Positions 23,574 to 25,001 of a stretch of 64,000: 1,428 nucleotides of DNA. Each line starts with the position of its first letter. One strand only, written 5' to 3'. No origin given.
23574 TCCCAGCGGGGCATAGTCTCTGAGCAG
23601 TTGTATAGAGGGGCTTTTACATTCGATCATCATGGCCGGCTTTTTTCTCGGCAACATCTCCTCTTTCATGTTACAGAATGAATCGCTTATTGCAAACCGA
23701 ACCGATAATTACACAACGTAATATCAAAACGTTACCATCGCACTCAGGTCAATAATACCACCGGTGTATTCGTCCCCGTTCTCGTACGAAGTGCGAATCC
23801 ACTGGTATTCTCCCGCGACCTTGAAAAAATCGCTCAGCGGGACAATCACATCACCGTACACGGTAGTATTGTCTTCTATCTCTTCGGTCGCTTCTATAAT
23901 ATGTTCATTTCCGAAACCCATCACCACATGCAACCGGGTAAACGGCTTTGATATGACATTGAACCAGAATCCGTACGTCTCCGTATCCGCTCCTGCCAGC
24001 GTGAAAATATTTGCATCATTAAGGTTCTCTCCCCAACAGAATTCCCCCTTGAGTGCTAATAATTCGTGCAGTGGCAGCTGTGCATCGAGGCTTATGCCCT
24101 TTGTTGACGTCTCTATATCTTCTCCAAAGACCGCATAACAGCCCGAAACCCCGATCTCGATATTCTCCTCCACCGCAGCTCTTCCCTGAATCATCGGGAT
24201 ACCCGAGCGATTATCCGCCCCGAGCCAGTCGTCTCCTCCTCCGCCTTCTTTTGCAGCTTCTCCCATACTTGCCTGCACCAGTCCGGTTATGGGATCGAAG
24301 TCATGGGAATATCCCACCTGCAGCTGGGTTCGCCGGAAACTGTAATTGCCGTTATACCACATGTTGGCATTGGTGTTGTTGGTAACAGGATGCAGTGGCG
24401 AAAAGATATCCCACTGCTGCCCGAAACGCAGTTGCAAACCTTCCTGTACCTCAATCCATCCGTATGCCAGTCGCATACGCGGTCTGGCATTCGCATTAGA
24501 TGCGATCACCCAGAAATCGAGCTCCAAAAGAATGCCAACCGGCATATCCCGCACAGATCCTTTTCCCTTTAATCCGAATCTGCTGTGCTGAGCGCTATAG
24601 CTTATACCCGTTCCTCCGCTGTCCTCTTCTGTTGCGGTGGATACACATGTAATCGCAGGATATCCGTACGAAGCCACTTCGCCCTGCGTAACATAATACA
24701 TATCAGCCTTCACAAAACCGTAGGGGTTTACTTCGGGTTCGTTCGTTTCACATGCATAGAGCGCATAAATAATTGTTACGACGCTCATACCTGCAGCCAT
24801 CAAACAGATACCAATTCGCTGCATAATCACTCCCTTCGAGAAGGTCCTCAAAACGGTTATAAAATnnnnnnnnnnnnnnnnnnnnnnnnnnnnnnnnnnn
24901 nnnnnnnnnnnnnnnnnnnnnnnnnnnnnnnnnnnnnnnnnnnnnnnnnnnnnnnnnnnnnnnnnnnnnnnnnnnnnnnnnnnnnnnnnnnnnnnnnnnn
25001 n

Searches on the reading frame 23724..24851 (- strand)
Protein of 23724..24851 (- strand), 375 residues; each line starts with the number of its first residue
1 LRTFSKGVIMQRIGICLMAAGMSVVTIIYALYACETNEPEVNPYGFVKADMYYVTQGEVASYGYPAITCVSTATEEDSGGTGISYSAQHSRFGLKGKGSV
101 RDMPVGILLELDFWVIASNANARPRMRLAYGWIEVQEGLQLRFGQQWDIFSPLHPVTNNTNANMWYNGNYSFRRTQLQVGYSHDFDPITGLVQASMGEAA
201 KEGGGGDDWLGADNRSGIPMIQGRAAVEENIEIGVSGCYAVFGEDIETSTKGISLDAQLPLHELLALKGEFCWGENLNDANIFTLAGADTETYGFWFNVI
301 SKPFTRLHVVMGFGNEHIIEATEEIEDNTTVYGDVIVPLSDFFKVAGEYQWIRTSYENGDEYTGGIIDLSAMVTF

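Call 46: search_protein_families(library=pfam, max_evalue=0.00001, proteins=[window:23724-24851:-])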
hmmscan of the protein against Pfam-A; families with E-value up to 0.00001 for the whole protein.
window:23724-24851:- (375 aa): 0 families

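Call 81: search_protein_families(library=pfam, max_evalue=0.1, proteins=[window:23724-24851:-])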
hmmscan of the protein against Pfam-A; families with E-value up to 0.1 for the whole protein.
window:23724-24851:- (375 aa): 1 family
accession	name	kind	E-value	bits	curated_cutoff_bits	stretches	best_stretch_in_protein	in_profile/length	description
PF24653.1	Phage_OMP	-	0.021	15.5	27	0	162-207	29-75/122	Cyanophage outer membrane protein like beta barrel domain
